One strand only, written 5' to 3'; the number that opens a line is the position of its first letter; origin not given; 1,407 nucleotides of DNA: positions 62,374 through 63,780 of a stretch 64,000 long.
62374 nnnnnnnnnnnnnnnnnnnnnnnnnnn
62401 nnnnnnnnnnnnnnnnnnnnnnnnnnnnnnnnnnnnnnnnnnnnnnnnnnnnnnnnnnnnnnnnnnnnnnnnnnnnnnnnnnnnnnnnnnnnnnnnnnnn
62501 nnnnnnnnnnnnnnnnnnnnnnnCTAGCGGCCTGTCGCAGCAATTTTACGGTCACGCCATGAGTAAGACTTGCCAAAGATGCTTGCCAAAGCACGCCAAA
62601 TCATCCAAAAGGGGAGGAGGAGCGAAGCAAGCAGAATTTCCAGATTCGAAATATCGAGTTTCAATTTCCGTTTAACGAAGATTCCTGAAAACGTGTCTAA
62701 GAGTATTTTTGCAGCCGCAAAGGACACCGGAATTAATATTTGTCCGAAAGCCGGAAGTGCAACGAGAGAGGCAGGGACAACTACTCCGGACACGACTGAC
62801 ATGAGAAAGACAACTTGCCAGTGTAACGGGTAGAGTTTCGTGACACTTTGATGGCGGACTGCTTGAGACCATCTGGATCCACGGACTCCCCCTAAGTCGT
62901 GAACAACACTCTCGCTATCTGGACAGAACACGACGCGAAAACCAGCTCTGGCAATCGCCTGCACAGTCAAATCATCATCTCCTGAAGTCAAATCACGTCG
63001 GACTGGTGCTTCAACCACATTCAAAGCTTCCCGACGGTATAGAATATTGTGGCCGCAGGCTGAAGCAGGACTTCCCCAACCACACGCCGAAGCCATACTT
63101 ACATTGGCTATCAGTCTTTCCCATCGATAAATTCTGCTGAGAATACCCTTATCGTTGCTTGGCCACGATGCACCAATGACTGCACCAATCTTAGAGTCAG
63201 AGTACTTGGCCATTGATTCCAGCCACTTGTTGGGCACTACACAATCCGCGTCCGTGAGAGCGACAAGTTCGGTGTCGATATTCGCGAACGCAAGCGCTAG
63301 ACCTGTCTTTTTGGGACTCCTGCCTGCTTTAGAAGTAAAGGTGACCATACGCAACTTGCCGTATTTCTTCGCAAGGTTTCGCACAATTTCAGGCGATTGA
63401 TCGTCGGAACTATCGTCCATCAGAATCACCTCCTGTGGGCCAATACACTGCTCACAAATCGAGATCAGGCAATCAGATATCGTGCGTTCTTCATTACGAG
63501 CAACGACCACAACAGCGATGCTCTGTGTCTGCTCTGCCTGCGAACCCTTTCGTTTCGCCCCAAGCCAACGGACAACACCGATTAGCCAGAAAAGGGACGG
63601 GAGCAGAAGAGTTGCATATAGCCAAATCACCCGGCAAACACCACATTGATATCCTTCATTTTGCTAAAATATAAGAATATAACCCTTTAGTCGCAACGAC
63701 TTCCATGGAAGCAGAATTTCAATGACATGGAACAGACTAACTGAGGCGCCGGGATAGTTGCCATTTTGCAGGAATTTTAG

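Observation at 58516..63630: Convergent operon of three tandem processive GT2 synthases with a CE4 deacetylase and a UPF0104 flippase-like protein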

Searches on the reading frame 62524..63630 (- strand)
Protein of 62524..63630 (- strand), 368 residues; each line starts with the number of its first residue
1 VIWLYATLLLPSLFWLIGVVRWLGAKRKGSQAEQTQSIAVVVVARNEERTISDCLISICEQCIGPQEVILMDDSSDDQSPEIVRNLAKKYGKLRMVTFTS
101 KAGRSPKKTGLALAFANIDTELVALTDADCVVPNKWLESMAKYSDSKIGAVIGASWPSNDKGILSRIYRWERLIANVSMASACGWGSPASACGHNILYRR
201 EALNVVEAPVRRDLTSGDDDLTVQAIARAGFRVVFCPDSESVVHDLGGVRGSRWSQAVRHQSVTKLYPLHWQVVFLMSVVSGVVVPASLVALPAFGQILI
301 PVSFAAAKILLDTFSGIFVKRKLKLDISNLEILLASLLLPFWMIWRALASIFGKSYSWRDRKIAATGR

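Call 5: search_protein_families(library=pfam, proteins=[window:62524-63630:-], max_evalue=0.01)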
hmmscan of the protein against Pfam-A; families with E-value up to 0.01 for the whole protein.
window:62524-63630:- (368 aa): 5 families
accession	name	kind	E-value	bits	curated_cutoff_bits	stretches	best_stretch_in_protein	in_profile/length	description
PF00535.33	Glycos_transf_2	-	1.1e-21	77.9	23.3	1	40-204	2-165/168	Glycosyl transferase family 2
PF13641.12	Glyco_tranf_2_3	-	1.9e-21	77.6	27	1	37-261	2-212/230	Glycosyltransferase like family 2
PF13506.12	Glyco_transf_21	-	1.2e-07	31.8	21.7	1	98-261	9-169/174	Glycosyl transferase family 21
PF13632.12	Glyco_trans_2_3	-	1.8e-06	28.3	27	1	123-296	2-179/198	Glycosyl transferase family group 2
PF10111.15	Glyco_tranf_2_2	-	0.0052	16.7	27.3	1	40-146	2-108/276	Glycosyltransferase like family 2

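Call 6: search_protein_families(library=ncbifam, proteins=[window:62524-63630:-], max_evalue=0.01)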
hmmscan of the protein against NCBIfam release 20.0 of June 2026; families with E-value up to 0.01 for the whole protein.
window:62524-63630:- (368 aa): 21 families
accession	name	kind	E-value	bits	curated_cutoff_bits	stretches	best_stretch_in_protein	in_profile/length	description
TIGR03965.1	mycofact_glyco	equivalog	1.2e-17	63.9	280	1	27-245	65-281/467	mycofactocin biosynthesis glycosyltransferase MftF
TIGR03937.1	PgaC_IcaA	equivalog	2e-14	53.4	422.3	1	13-243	22-250/407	poly-beta-1,6-N-acetyl-D-glucosamine synthase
TIGR04242.1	nodulat_NodC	equivalog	8.3e-14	51.3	550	1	27-239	39-260/395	chitooligosaccharide synthase NodC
TIGR03472.1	HpnI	equivalog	1.1e-11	44.2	310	1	20-364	26-363/373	bacteriohopanetetrol glucosamine biosynthesis glycosyltransferase HpnI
NF007482.0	PRK10073.1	equivalog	3.3e-11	42.8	423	1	33-145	3-114/334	glycosyltransferase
TIGR03469.1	HpnB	hypoth_equivalog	5.8e-11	42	379.25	1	2-139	11-155/386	hopene-associated glycosyltransferase HpnB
NF045692.1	OglycostaseCruG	equivalog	1.1e-10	41.1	600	1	17-97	22-102/386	2'-O-glycosyltransferase CruG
TIGR03111.1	glyc2_xrt_Gpos1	hypoth_equivalog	3.8e-07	29.3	363.95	1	9-175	19-188/439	TIGR03111 family XrtG-associated glycosyltransferase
NF047683.1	TeichurnBiosyTuaG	equivalog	1e-06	28.6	400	1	34-137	4-104/252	teichuronic acid biosynthesis protein TuaG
NF041875.1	EPS_EpsD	equivalog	1e-05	25.1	370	1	39-239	2-202/325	exopolysaccharide biosynthesis glycosyltransferase EpsD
NF053739.1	GlytfEpsEBac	equivalog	1.3e-05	24.4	450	1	38-146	3-109/265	glycosyltransferase EpsE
NF050050.1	ProtGlycPglI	equivalog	1.5e-05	24.5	500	1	38-150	4-114/306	GalNAc(5)-diNAcBac-PP-undecaprenol beta-1,3-glucosyltransferase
NF053846.1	glyco_with_XrtP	equivalog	1.7e-05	23.7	520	1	13-132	18-136/440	XrtP-associated glycosyltransferase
TIGR04283.1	glyco_like_mftF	equivalog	1.9e-05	24.4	182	1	38-144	1-97/221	TIGR04283 family arsenosugar biosynthesis glycosyltransferase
NF041394.1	GtaseAglG_Halo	equivalog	5.1e-05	22.7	440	1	39-207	4-172/304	glucosyl-dolichyl phosphate glucuronosyltransferase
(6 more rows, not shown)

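Call 11: search_solved_structures(query=window:62524-63630:-, max_evalue=0.001)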
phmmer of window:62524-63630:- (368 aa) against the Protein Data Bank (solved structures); distinct sequences matched with E-value up to 0.001: 3.
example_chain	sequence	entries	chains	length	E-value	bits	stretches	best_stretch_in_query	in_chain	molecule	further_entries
6yv7_B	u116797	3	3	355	1.1e-10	44.7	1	35-240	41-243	Glycosyl transferase, family 2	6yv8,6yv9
6yv7_A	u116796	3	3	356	1.1e-10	44.7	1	35-240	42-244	Glycosyl transferase, family 2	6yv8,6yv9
3bcv_A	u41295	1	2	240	0.00016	24.4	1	37-134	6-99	Putative glycosyltransferase protein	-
